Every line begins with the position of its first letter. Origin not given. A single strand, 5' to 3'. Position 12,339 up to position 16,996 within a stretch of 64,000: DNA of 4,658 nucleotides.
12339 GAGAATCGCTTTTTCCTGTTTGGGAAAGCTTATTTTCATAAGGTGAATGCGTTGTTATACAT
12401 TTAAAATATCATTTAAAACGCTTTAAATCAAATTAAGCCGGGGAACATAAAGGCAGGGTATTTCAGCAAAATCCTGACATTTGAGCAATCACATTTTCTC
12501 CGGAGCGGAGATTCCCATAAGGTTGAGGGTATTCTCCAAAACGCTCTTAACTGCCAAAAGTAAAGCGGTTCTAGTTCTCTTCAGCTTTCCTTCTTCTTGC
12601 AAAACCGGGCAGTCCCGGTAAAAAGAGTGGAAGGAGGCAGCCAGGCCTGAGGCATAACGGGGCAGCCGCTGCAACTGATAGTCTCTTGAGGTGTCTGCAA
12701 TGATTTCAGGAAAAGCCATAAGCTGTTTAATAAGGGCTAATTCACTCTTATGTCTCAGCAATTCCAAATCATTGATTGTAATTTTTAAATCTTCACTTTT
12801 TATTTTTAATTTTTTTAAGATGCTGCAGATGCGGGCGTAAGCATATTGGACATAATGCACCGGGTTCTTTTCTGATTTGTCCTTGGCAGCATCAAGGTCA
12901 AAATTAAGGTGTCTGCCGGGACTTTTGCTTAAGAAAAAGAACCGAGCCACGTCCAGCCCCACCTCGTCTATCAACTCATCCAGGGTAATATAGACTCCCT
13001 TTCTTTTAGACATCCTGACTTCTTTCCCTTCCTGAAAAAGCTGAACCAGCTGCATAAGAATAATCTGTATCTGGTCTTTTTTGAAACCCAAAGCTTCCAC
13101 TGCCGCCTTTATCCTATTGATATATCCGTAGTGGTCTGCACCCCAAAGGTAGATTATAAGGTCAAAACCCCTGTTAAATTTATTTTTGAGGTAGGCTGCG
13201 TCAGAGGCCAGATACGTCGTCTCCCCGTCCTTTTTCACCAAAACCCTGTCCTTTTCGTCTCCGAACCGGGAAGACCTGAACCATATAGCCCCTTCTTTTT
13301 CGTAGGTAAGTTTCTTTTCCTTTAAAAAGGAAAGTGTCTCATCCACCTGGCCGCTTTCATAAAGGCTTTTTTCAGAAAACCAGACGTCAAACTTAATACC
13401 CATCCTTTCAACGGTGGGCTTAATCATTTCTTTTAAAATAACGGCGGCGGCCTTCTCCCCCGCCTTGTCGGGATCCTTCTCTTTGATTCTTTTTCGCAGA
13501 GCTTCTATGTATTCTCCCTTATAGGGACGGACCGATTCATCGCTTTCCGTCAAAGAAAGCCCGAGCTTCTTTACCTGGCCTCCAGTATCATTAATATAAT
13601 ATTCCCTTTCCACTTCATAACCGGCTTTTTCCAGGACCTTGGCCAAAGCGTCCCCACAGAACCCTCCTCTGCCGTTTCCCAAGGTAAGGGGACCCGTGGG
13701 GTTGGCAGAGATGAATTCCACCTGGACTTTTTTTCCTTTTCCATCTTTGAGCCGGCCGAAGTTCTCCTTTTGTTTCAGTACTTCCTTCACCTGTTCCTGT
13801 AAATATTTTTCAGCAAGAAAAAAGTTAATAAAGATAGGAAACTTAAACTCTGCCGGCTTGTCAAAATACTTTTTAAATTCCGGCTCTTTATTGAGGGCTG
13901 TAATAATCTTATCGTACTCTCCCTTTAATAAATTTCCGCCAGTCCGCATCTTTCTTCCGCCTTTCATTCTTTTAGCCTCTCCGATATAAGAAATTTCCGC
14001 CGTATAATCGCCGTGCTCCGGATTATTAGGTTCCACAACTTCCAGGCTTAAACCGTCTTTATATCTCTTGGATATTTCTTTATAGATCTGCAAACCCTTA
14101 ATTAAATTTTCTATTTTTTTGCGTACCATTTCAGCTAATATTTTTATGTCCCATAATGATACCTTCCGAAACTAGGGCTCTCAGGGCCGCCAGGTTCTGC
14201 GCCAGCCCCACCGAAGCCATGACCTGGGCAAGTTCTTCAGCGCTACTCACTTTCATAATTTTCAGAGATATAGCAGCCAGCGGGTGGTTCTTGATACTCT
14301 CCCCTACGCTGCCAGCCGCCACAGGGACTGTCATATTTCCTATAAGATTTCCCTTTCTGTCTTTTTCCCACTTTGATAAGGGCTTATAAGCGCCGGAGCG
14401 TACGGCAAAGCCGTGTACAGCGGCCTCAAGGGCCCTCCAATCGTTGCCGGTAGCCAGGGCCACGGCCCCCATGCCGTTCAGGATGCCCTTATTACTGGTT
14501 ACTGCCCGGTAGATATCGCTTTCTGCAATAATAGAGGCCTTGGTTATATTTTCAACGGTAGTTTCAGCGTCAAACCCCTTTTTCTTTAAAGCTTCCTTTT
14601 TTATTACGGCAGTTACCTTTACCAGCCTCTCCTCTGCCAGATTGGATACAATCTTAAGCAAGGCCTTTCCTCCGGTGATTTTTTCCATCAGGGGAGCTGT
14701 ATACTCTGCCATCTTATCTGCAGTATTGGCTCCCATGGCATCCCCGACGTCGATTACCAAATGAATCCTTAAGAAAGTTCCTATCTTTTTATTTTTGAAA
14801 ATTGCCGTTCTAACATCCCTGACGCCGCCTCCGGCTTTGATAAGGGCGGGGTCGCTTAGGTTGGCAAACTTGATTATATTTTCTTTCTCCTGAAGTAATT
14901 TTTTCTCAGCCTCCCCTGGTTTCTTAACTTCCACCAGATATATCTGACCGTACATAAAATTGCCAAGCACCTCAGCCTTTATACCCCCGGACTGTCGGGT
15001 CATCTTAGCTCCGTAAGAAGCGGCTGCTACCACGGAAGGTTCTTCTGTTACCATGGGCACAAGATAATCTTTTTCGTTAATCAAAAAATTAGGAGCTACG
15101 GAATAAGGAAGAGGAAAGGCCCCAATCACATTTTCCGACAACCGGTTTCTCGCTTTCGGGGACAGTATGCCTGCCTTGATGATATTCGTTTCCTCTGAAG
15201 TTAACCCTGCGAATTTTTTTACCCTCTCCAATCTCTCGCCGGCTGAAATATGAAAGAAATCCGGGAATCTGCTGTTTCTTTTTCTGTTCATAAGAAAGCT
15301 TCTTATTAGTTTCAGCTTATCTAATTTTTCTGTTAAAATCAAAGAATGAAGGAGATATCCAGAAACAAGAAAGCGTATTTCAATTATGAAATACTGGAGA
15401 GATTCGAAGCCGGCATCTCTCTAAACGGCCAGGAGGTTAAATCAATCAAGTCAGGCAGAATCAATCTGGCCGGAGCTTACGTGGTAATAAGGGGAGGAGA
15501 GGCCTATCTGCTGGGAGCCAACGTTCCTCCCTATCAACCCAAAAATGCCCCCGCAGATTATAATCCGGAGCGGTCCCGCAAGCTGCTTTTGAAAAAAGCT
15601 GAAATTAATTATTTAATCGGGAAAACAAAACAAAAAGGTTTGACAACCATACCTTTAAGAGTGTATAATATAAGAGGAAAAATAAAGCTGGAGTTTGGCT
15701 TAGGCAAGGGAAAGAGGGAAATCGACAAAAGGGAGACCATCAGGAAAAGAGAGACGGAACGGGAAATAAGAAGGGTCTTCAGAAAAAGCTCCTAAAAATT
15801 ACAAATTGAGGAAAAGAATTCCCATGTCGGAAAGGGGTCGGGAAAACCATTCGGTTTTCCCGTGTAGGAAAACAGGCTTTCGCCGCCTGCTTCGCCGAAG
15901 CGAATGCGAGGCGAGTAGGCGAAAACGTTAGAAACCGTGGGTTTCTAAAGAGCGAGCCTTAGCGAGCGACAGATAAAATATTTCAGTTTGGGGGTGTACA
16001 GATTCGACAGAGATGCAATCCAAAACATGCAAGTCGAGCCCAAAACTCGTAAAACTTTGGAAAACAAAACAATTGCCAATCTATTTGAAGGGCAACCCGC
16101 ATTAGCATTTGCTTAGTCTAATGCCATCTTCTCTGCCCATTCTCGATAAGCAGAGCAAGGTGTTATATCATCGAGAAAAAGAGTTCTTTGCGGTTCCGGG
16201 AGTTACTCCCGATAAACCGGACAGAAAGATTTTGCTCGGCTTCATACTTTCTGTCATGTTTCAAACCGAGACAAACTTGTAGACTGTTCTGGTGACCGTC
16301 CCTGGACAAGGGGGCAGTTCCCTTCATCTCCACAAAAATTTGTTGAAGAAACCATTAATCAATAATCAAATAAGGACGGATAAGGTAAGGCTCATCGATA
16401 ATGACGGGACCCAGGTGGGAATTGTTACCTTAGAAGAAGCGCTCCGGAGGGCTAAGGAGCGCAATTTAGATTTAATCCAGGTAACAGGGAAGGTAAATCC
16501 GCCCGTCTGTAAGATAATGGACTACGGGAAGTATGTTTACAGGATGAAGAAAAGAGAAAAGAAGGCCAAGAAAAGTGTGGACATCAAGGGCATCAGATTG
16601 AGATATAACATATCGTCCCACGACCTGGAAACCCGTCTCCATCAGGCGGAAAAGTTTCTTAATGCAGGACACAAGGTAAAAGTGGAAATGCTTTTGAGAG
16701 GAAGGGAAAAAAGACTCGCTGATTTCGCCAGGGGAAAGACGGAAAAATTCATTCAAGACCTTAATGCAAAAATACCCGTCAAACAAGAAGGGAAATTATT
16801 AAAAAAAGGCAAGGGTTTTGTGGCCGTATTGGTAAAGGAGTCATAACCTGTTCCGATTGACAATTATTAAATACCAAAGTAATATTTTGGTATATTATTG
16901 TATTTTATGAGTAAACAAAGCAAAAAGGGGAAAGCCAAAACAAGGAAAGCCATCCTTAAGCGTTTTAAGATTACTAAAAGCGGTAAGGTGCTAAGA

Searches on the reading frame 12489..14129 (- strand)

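Call 70: search_protein_families(library=pfam, proteins=[window:12489-14129:-], max_evalue=0.001)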
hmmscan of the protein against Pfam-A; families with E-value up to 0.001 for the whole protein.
window:12489-14129:- (546 aa): 5 families
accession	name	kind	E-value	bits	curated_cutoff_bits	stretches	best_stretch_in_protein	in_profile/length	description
PF05746.21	DALR_1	-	1.3e-33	116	22.3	1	427-546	1-117/117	DALR anticodon binding domain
PF00750.26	tRNA-synt_1d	-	8.9e-23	81.2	23.3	2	216-390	126-298/349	tRNA synthetases class I (R), catalytic domain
PF01921.24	tRNA-synt_1f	-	3.6e-06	26.6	27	0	366-415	276-325/360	tRNA synthetases class I (K)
PF00133.28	tRNA-synt_1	-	0.00015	21.1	22.7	0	316-411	321-414/414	tRNA synthetases class I (I, L, M and V)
PF09334.17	tRNA-synt_1g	-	0.00018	20.9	20.1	0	368-414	323-370/391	tRNA synthetases class I (M)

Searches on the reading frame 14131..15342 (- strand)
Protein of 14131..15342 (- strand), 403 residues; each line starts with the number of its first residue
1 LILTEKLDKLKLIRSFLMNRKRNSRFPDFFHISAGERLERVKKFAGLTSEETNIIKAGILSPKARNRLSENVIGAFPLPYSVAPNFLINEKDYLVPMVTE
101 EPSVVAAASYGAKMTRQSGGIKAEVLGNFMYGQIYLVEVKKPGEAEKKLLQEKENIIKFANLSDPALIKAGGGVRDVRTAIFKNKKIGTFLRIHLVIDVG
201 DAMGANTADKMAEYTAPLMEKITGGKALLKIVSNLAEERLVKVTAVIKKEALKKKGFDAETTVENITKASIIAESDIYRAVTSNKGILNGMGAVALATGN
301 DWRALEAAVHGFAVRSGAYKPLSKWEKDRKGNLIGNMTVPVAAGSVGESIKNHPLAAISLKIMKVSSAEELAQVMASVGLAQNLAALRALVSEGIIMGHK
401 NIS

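Call 70: search_protein_families(library=pfam, proteins=[window:14131-15342:-], max_evalue=0.001)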
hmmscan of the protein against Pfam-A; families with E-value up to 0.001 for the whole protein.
window:14131-15342:- (403 aa): 1 family
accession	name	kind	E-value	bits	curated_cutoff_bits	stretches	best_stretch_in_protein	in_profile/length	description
PF00368.23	HMG-CoA_red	-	2e-96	323.7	27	1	36-401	4-365/368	Hydroxymethylglutaryl-coenzyme A reductase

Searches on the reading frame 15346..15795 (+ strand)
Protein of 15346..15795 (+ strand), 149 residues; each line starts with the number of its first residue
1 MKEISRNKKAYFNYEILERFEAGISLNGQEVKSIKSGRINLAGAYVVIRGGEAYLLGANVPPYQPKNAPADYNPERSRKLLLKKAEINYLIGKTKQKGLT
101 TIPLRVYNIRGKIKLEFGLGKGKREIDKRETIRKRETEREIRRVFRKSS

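Call 70: search_protein_families(library=pfam, proteins=[window:15346-15795:+], max_evalue=0.001)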
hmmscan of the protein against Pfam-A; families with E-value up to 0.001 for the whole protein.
window:15346-15795:+ (149 aa): 1 family
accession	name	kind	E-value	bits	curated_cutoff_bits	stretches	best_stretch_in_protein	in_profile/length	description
PF01668.23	SmpB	-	5.7e-51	172.7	27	1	4-146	1-142/143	SmpB protein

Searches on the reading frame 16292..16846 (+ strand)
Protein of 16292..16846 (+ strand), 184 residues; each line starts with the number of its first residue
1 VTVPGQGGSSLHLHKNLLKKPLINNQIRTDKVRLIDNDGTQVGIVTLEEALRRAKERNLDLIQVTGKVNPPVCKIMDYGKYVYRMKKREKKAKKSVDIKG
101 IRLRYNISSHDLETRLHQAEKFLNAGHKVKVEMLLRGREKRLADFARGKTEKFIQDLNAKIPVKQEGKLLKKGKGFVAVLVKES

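Call 70: search_protein_families(library=pfam, proteins=[window:16292-16846:+], max_evalue=0.001)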
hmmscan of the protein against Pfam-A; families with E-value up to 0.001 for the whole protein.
window:16292-16846:+ (184 aa): 3 families
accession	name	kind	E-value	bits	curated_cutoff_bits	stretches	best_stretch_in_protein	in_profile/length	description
PF05198.21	IF3_N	-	3.7e-30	104.3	26.9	1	23-92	1-70/70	Translation initiation factor IF-3, N-terminal domain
PF00707.27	IF3_C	-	3.4e-18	65.8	34.8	1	96-179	1-82/86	Translation initiation factor IF-3, C-terminal domain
PF14877.11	mIF3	-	0.00032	20.9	33.8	1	76-131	105-161/177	Mitochondrial translation initiation factor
